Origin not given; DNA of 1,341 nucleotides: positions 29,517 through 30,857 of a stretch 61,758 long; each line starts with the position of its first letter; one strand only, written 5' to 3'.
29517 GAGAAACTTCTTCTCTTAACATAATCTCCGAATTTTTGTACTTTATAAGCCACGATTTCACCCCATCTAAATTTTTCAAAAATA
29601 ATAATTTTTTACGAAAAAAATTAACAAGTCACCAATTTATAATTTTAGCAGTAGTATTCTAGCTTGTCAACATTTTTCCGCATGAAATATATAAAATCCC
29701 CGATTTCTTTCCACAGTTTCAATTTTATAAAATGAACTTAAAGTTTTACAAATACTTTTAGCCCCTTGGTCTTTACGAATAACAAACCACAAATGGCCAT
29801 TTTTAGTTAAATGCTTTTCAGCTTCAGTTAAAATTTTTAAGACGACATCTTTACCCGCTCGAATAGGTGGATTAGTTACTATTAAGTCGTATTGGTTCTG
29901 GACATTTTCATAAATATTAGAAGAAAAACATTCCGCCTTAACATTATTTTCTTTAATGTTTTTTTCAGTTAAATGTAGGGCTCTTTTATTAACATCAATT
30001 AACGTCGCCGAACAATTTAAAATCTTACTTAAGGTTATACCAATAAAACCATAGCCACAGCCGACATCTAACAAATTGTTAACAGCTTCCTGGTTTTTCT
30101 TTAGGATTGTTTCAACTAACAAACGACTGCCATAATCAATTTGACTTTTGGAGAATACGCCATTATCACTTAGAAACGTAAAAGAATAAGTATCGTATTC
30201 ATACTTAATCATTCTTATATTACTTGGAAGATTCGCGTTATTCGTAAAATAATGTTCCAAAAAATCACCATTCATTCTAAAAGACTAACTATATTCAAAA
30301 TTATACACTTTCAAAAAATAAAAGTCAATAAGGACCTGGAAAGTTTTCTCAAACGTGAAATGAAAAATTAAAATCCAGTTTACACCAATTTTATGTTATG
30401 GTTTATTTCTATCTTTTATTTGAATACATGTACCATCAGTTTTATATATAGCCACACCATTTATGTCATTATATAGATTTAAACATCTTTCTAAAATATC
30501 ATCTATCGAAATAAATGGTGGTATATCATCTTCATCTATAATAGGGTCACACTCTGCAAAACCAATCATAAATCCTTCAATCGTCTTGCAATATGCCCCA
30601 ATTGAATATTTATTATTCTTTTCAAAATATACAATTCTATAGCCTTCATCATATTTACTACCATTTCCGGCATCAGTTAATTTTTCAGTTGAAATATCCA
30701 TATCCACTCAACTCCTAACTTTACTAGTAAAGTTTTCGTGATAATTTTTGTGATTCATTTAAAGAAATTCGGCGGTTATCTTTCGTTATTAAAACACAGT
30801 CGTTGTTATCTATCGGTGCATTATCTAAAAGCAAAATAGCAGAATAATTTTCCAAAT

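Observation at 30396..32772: ClpX-family unfoldase with an unknown 340-aa N-terminal domain, coupled to a 103-aa ORF, occupying the slot upstream of ybxB-rpoBC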

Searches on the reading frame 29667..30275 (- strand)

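Call 68: search_protein_families(library=pfam, proteins=[window:29667-30275:-], max_evalue=0.00001)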
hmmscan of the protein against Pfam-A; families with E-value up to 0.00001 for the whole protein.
window:29667-30275:- (202 aa): 7 families
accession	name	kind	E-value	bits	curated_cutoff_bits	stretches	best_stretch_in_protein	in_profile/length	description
PF05175.20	MTS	-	7.7e-45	153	23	1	32-197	2-169/170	Methyltransferase small domain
PF06325.19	PrmA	-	3.1e-12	47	22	1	58-198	155-292/296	Ribosomal protein L11 methyltransferase (PrmA)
PF13847.12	Methyltransf_31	-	9.1e-10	38.8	27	1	66-163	5-108/145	Methyltransferase domain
PF13649.12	Methyltransf_25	-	4.2e-09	37.4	27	1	69-160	2-97/97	Methyltransferase domain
PF08242.18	Methyltransf_12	-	2.6e-07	31.7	30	1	69-162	1-98/98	Methyltransferase domain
PF13489.12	Methyltransf_23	-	1.4e-06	28.6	27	1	53-165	12-117/164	Methyltransferase domain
PF02527.21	GidB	-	9.1e-06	25.6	27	0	60-175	47-156/184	rRNA small subunit methyltransferase G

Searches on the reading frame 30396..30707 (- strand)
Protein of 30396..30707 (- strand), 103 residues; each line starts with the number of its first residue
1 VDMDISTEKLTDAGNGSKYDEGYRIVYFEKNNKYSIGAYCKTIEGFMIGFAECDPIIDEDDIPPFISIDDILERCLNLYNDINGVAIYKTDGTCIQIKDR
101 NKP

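Call 3: search_protein_families(library=pfam, proteins=[window:30396-30707:-], max_evalue=1)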
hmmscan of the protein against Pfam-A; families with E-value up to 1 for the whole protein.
window:30396-30707:- (103 aa): 0 families
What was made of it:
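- On ClpX (canonical, NCBIfam equivalog): No zf-C4_ClpX hit in Pfam (call 3).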

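Call 4: search_protein_families(library=ncbifam, proteins=[window:30396-30707:-], max_evalue=1)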
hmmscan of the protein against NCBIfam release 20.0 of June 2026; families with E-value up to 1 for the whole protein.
window:30396-30707:- (103 aa): 0 families

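Call 20: find_homologous_proteins(query=window:30396-30707:-, max_evalue=10)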
Query window:30396-30707:- (103 aa): 194 proteins with E <= 10 among 194 candidates; the best 120 are listed.
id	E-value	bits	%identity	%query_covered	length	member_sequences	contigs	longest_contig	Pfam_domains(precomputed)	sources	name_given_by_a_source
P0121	3.5e-53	196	88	97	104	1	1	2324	-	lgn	-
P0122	5.5e-53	195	90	96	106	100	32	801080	-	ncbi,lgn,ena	-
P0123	6.4e-52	192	88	96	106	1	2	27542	-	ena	-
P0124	6.8e-52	192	88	96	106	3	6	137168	-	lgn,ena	-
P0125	3.9e-51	189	88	96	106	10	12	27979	-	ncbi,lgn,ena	-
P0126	2.8e-50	187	86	96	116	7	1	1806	-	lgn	-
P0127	1.6e-49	184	85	96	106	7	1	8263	-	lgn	-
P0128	6.5e-49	182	82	96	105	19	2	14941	-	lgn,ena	-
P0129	7.5e-49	182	83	96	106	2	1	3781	-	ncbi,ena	-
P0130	2.2e-48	180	85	96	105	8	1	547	-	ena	-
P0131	2.3e-48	180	82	95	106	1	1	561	-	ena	-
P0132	2.8e-48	180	81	95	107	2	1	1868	-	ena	-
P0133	1.0e-47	178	84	95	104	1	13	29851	-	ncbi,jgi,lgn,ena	jgi:hypothetical protein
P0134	1.3e-47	178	84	96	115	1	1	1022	-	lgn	-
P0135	2.4e-47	177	81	93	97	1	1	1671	-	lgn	-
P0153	2.0e-41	158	73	96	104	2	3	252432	-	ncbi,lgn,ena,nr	ncbi:MAG: hypothetical protein IJO32_02915 [Bacilli bacterium]|nr:hypothetical protein [Bacilli bact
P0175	3.8e-37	144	67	97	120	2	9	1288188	-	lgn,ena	-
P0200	7.0e-32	127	67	93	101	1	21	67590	-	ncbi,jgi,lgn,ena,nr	ncbi:MAG: hypothetical protein E7166_05445 [Firmicutes bacterium]|nr:hypothetical protein [Bacillota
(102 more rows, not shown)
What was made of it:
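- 30396..30707 (-): Small conserved ORF: 103 aa from the GTG, most likely 101 aa from the ATG at 30701. It is unrelated to the ATPase family. 194 homologues, up to 90% identical (call 20).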

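Call 21: find_encoding_contigs(protein=P0122, flank=6000, max_places=4)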
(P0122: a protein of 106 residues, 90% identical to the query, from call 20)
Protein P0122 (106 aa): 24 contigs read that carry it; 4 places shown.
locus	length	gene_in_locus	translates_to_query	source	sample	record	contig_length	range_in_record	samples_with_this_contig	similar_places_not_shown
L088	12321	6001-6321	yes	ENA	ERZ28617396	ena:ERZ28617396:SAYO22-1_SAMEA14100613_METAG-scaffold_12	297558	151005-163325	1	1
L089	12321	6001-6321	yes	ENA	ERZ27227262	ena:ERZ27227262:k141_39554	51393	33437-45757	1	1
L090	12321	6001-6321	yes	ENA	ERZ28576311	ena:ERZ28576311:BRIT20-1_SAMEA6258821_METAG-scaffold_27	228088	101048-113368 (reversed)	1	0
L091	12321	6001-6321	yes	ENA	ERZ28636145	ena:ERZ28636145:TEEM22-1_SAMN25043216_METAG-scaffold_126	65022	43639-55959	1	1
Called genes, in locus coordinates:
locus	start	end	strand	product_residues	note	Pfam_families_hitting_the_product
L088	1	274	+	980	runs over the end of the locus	PF02463:SMC_N, PF13304:AAA_21 (weak), PF13476:AAA_23, PF13555:AAA_29 (weak), PF06470:SMC_hinge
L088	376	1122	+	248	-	PF02463:SMC_N (faint), PF00005:ABC_tran, PF13304:AAA_21 (faint)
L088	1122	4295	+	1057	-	PF02687:FtsX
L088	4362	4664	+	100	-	-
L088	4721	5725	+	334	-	PF00106:adh_short, PF01073:3Beta_HSD, PF01370:Epimerase, PF02719:Polysacc_synt_2, PF04321:RmlD_sub_bind, PF05368:NmrA (faint), PF08659:KR (weak), PF16363:GDP_Man_Dehyd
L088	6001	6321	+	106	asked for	-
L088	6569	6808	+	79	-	-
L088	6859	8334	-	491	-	PF12679:ABC2_membrane_2, PF10920:DUF2705, PF12730:ABC2_membrane_4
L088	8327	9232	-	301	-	PF00005:ABC_tran, PF13304:AAA_21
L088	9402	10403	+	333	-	PF03444:WHD_HrcA (weak), PF08279:HTH_11 (faint), PF01628:HrcA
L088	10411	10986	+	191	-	PF01025:GrpE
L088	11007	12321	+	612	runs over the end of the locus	PF00012:HSP70, PF06723:MreB_Mbl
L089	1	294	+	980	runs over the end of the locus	PF02463:SMC_N, PF13304:AAA_21 (weak), PF13476:AAA_23, PF13555:AAA_29 (weak), PF06470:SMC_hinge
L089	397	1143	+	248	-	PF02463:SMC_N (faint), PF00005:ABC_tran, PF13304:AAA_21 (faint)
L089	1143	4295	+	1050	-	PF02687:FtsX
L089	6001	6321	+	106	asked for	-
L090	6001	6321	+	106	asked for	-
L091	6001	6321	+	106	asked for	-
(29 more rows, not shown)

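Call 22: find_encoding_contigs(protein=P0175, flank=6000, max_places=3)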
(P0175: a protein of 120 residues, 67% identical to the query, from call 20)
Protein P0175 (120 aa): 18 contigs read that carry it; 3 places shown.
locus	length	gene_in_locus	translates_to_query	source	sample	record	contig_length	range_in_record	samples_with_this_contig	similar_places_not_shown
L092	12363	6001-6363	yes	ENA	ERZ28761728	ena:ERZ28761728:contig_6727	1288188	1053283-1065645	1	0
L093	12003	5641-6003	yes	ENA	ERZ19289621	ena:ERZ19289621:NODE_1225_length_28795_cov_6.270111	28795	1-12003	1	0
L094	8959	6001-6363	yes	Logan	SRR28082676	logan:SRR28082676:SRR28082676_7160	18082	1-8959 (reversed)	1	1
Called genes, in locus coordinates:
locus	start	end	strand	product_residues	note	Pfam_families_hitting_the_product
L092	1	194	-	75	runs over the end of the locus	-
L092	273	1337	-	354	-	PF11258:DUF3048, PF17479:DUF3048_C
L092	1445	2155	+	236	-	PF01223:Endonuclease_NS (weak), PF13930:Endonuclea_NS_2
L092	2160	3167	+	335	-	PF01515:PTA_PTB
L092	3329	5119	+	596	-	PF06100:MCRA, PF13450:NAD_binding_8 (weak)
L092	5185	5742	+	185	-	PF00440:TetR_N (weak), PF14278:TetR_C_8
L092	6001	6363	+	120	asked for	-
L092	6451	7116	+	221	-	PF01520:Amidase_3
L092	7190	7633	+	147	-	PF02498:Bro-N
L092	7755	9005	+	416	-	PF01385:OrfB_IS605, PF07282:Cas12f1-like_TNB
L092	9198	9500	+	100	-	-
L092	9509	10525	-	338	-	PF08486:SpoIID (weak)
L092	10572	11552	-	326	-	PF00882:Zn_dep_PLPC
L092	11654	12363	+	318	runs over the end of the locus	PF07751:Abi_2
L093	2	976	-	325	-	?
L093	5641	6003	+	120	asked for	-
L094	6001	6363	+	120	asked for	-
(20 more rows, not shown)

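Call 52: search_protein_families(library=phrogs, proteins=[window:30396-30707:-], max_evalue=1)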
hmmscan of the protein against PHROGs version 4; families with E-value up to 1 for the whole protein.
window:30396-30707:- (103 aa): 1 family
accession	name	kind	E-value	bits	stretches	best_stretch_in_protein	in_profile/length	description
phrog_35507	-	unknown function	0.074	13.8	1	18-40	7-29/44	-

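Call 53: search_protein_families(library=padloc, proteins=[window:30396-30707:-], max_evalue=1)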
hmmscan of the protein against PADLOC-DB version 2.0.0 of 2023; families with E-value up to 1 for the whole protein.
window:30396-30707:- (103 aa): 0 families

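Call 54: search_solved_structures(query=A2, max_evalue=10)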
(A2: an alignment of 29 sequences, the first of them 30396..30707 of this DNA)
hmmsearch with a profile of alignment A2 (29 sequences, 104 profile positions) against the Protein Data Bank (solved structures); distinct sequences matched with E-value up to 10: 4.
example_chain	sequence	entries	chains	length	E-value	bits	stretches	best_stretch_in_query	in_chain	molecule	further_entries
1qa9_A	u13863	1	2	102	0.13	15.2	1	59-99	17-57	HUMAN CD2 PROTEIN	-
1cdb_A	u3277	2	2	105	0.14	15.1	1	59-99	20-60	CD2 | HUMAN CD2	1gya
6ugm_X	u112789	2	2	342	0.56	13.2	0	65-99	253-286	Spp1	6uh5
1hnf_A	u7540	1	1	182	0.66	13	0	59-99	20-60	CD2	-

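Call 85: find_encoding_contigs(protein=P0153, flank=5000, max_places=2)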
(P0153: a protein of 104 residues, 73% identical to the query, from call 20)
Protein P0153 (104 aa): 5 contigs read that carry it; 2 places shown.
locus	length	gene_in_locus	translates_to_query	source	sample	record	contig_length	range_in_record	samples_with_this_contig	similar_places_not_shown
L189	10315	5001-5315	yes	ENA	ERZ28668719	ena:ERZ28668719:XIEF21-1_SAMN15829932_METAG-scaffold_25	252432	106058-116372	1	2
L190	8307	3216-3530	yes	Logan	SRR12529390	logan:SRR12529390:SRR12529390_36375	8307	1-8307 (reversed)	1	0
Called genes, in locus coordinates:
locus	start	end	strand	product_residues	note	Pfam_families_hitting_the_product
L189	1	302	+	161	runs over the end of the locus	-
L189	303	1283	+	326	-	PF00072:Response_reg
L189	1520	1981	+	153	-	PF13420:Acetyltransf_4 (weak), PF13673:Acetyltransf_10, PF00583:Acetyltransf_1, PF13508:Acetyltransf_7, PF08445:FR47 (weak)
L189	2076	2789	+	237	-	-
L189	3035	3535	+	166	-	-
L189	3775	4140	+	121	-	-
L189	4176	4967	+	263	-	-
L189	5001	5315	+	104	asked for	-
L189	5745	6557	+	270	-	-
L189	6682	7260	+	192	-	-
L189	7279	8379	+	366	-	PF09992:NAGPA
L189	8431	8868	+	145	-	PF02639:DUF188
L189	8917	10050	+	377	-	PF00266:Aminotran_5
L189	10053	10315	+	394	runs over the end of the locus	PF22025:ThiI_fer, PF02926:THUMP, PF02568:ThiI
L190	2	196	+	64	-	?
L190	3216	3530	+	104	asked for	-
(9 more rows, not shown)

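Call 86: find_encoding_contigs(protein=P0200, flank=5000, max_places=2)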
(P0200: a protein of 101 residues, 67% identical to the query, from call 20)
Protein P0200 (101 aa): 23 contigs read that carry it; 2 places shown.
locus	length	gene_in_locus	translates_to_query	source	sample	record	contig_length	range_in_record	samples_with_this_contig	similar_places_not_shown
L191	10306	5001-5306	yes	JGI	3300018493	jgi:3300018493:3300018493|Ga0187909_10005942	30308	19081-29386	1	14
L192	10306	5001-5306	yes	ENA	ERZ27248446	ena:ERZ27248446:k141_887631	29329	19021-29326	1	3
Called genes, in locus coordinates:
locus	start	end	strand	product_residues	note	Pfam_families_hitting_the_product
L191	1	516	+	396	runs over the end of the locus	PF13632:Glyco_trans_2_3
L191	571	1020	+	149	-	PF00293:NUDIX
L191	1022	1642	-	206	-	PF01712:dNK, PF02223:Thymidylate_kin, PF02224:Cytidylate_kin (faint), PF13189:Cytidylate_kin2 (faint), PF13238:AAA_18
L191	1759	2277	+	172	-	PF00293:NUDIX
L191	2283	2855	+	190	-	-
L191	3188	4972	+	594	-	PF00072:Response_reg (faint)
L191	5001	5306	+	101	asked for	-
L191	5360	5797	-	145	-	PF13560:HTH_31 (faint), PF01381:HTH_3, PF12844:HTH_19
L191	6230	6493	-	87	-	PF01381:HTH_3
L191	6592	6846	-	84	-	PF01381:HTH_3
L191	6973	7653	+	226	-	PF00072:Response_reg (faint)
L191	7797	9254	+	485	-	PF07833:Cu_amine_oxidN1, PF02557:VanY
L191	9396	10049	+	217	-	-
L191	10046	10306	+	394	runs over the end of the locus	?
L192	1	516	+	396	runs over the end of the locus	PF13632:Glyco_trans_2_3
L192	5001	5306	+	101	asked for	-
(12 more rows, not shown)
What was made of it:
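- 30396..30707 (-): Other genomic contexts in calls 21, 22, 85 and 86.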

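Call 88: search_protein_families(library=pfam, proteins=[L189:4176-4967:+, L189:5745-6557:+, L189:3775-4140:+, L088:6569-6808:+], max_evalue=0.1)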
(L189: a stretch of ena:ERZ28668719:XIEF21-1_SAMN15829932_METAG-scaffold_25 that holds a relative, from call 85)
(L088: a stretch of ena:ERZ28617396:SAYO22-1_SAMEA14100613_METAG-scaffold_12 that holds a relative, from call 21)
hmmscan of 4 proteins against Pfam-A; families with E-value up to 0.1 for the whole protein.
L189:4176-4967:+ (263 aa): 1 family
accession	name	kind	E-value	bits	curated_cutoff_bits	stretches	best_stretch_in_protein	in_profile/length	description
PF04399.18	Glutaredoxin2_C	-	0.016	15.5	32.8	1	40-143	13-114/130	Glutaredoxin 2, C terminal domain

L189:5745-6557:+ (270 aa): 0 families

L189:3775-4140:+ (121 aa): 0 families

L088:6569-6808:+ (79 aa): 2 families
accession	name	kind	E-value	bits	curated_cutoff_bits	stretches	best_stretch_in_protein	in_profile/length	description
PF13306.12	LRR_5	-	9.9e-05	22.7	27.7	1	11-44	9-42/127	BspA type Leucine rich repeat region (6 copies)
PF09266.15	VirDNA-topo-I_N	-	0.031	14.9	25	1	51-78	4-31/58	Viral DNA topoisomerase I, N-terminal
